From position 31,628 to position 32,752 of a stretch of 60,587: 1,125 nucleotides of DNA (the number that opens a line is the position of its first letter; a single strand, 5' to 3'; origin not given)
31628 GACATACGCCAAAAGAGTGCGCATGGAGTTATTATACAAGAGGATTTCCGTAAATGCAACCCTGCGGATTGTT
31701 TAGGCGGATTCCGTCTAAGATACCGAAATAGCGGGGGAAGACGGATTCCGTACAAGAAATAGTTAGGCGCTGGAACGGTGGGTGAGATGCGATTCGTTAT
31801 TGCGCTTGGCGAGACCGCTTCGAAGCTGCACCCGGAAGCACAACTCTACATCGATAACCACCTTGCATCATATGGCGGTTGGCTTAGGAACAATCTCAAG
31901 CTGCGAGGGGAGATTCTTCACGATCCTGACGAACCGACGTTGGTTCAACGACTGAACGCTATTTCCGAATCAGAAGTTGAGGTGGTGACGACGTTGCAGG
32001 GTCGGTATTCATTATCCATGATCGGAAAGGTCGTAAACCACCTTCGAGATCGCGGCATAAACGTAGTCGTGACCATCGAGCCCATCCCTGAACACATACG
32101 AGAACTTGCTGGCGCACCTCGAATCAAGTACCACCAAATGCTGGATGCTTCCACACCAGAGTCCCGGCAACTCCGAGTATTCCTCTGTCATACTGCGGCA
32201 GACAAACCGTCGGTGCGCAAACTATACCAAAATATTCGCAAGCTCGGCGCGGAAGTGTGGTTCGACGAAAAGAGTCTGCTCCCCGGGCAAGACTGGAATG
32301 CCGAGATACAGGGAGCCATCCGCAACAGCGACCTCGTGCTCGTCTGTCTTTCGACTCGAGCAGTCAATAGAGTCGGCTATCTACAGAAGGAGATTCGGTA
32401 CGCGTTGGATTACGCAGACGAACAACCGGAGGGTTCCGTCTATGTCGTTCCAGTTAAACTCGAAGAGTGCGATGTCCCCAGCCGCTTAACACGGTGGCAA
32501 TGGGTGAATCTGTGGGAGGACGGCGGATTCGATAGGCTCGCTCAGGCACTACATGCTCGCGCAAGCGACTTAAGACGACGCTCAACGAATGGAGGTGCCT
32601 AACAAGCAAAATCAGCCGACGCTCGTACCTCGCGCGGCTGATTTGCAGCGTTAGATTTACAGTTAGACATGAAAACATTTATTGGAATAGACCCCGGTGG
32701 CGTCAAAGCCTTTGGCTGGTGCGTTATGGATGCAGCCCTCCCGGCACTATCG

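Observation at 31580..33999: Integrase-less integron-type cassette array carrying a TIR protein, a DUF429-like nuclease and a membrane-anchored protein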

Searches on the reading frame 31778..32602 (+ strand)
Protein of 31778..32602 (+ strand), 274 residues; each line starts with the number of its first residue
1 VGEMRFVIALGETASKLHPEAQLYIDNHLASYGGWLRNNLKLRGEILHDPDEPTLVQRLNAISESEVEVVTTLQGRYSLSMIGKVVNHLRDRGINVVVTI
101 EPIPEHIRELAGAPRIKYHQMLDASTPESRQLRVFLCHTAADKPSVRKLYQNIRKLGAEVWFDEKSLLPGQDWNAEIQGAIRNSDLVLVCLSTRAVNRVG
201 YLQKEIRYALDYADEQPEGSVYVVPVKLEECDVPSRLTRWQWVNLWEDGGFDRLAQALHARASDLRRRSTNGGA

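Call 4: search_protein_families(library=pfam, proteins=[window:31778-32602:+], max_evalue=0.01)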
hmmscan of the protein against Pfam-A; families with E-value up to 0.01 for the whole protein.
window:31778-32602:+ (274 aa): 2 families
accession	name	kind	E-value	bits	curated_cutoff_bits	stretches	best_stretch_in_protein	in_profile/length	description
PF13676.11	TIR_2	-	6.3e-27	94.9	28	1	134-254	1-121/122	TIR domain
PF01582.25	TIR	-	9.6e-06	25.9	21.3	1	146-229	18-97/179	TIR domain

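Call 5: search_protein_families(library=padloc, proteins=[window:31778-32602:+], max_evalue=0.1)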
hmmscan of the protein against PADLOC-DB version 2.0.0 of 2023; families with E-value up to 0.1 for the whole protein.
window:31778-32602:+ (274 aa): 15 families
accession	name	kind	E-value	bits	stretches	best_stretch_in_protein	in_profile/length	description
PDLC02421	Aga_TIR-PNTD1-PNTD2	-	8.9e-14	49.4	1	134-245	6-117/430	Class I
PDLC02403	Aga_TIR-PNTD1-PNTD2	-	2e-13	48.2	1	146-259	18-132/443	Class I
PDLC05062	PDC-S66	-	2.9e-10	38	1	122-195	139-213/282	-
PDLC02962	RT-TIR_XII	-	5.5e-06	23.5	1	120-211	334-425/478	single gene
PDLC00424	ThsB1|ThsB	-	7.3e-06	23.9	1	126-197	98-168/234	TIR-like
PDLC02012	SAVED5--SAVED_TIR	-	1.3e-05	22.5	1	133-231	15-114/404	-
PDLC00417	ThsB1|ThsB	-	4.9e-05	21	1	131-199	166-235/303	TIR-like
PDLC03957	bSEFIR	-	0.00021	19.2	1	143-192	53-102/412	-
PDLC02416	Aga_REase-TIR-PNTD1-PNTD2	-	0.00028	17.7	1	137-249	161-270/572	Class I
PDLC00420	ThsB1|ThsB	-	0.00072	16.8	1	154-232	27-102/319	TIR-like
PDLC02400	Aga_TIR-PNTD1-PNTD2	-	0.001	15.5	1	125-233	181-288/639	Class I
PDLC00419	ThsB1|ThsB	-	0.0013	16.6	1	123-209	19-108/165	TIR-like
PDLC00436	ThsB1|ThsB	-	0.0036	14.8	1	119-164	23-68/183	TIR-like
PDLC02461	BrxB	-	0.0081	13.8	1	195-247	24-75/200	BrxB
PDLC00425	ThsB1|ThsB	-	0.033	11.3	1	128-208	248-334/389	TIR-like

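Call 14: find_encoding_contigs(protein=window:31778-32602:+, flank=10000, max_places=10)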
Protein window:31778-32602:+ (274 aa): no gene with exactly this product is on record in the collection.

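Call 46: search_protein_families(library=ncbifam, proteins=[window:31787-32602:+], max_evalue=0.01)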
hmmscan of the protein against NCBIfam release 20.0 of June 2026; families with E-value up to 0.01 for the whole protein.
window:31787-32602:+ (271 aa): 2 families
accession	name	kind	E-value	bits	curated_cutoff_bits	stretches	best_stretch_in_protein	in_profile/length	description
NF042941.1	Retron_TIR_antiphage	equivalog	8.2e-11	41.3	600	1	117-210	328-421/464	TIR domain-containing anti-phage reverse transcriptase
NF058526.1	Thoeris_type3_ThcB4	equivalog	0.004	16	220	1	119-207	118-206/375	Thoeris type III anti-phage system protein ThcB4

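Call 59: find_homologous_proteins(query=window:31787-32602:+, max_evalue=0.001)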
Query window:31787-32602:+ (271 aa): 1149 proteins with E <= 0.001 among 3076 candidates; the best 120 are listed.
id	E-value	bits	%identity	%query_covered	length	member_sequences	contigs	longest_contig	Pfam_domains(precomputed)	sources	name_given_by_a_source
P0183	1.1e-178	610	100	100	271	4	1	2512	PF01582.26,PF13676.12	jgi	-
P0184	2.3e-147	507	83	100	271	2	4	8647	PF01582.26,PF13676.12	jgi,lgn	-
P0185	8.6e-139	479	78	99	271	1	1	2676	PF01582.26,PF13676.12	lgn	-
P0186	7.5e-137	473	79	100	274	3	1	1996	PF01582.26,PF13676.12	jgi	-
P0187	4.2e-118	412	70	100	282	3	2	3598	PF01582.26,PF13676.12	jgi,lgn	jgi:hypothetical protein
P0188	5.3e-114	398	71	95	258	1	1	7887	PF01582.26,PF13676.12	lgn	-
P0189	5.0e-113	395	67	100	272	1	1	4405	PF01582.26,PF13676.12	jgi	jgi:hypothetical protein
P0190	1.6e-108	380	64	98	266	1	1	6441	PF13676.12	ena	-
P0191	2.4e-103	363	63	99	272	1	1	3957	PF01582.26,PF13676.12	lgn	-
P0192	4.3e-98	346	59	98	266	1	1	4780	PF01582.26,PF13676.12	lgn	-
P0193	4.2e-91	323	56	92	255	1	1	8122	PF01582.26,PF13676.12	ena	-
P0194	3.1e-90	320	54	99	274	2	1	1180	PF13676.12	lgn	-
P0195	2.5e-86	307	54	97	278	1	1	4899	PF13676.12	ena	-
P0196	2.7e-83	297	50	100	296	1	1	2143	PF13676.12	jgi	jgi:hypothetical protein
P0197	6.7e-80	286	49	100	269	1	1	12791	PF01582.26,PF13676.12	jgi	jgi:hypothetical protein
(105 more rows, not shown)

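Call 61: find_encoding_contigs(protein=P0184, flank=6000, max_places=3)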
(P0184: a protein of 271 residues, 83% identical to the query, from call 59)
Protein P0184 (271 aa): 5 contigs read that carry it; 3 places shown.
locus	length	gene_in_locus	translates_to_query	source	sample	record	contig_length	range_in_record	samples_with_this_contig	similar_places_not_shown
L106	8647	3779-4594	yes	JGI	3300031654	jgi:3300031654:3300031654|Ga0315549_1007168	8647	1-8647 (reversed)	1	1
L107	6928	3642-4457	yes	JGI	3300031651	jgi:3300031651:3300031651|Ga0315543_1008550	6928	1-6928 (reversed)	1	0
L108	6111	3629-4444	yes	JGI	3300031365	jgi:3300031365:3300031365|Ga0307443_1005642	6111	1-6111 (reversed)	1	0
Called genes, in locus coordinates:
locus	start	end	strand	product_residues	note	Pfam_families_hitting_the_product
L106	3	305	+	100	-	?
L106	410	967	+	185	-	PF04471:Mrr_cat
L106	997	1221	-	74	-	-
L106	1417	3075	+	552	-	-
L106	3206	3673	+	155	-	-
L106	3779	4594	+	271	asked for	PF01582:TIR (weak), PF13676:TIR_2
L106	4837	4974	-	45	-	-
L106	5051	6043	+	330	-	PF13302:Acetyltransf_3 (weak), PF00583:Acetyltransf_1, PF13673:Acetyltransf_10, PF08445:FR47, PF13508:Acetyltransf_7, PF13527:Acetyltransf_9 (faint)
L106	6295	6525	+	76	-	-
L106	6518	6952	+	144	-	PF01850:PIN, PF13470:PIN_3 (weak)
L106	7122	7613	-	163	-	PF01467:CTP_transf_like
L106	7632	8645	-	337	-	?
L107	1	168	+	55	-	?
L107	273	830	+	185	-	PF04471:Mrr_cat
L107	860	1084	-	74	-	-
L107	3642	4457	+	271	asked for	PF01582:TIR (weak), PF13676:TIR_2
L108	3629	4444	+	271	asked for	PF01582:TIR (weak), PF13676:TIR_2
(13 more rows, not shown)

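Call 62: find_encoding_contigs(protein=P0188, flank=6000, max_places=2)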
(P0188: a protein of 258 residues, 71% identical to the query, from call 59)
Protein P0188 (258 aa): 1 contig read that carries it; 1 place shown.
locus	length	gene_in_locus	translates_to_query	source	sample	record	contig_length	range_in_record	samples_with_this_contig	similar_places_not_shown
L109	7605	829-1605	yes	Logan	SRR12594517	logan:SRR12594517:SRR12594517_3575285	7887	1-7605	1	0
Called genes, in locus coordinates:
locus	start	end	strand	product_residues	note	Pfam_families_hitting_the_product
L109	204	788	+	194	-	PF01844:HNH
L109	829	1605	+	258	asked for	PF01582:TIR, PF13676:TIR_2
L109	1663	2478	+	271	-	-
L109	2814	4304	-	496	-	-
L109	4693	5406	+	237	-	PF01661:Macro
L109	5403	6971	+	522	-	PF14487:DarT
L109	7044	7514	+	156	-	-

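Call 72: search_solved_structures(query=window:31787-32602:+, max_evalue=0.01, show_alignments=2)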
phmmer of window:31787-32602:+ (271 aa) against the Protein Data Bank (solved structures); distinct sequences matched with E-value up to 0.01: 4.
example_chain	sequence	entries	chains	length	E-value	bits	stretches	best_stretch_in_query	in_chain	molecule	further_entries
7uwg_A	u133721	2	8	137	4.3e-06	29.4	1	129-194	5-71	Molecular chaperone Tir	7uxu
8g83_A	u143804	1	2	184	5.9e-06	29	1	128-194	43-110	NAD(+) hydrolase AbTIR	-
3h16_A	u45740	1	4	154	1.8e-05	27.3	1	130-203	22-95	TIR protein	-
7uxr_A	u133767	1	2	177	0.0008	22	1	126-194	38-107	TIR domain protein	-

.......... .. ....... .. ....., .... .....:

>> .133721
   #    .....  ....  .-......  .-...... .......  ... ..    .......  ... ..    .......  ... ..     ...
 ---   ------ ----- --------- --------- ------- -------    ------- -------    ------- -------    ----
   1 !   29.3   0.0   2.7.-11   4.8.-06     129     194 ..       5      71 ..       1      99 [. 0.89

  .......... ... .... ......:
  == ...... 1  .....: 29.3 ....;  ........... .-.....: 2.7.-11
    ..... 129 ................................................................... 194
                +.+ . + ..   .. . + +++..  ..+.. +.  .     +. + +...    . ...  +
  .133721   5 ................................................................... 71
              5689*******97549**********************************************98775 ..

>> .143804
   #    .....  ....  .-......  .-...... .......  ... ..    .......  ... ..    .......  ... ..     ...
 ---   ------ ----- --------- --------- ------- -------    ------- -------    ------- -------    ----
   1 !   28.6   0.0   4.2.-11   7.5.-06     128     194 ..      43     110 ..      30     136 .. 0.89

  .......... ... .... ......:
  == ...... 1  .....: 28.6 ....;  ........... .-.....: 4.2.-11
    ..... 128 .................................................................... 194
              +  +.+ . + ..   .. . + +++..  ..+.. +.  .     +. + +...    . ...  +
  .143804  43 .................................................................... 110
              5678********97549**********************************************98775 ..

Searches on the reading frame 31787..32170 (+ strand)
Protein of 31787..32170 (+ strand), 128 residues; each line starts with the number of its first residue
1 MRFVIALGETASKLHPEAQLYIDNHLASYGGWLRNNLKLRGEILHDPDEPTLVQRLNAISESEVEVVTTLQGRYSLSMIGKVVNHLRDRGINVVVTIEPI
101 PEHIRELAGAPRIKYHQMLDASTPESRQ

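Call 93: search_protein_families(library=pfam, proteins=[window:31787-32170:+], max_evalue=0.01)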
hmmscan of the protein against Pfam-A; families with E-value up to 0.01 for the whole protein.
window:31787-32170:+ (128 aa): 0 families
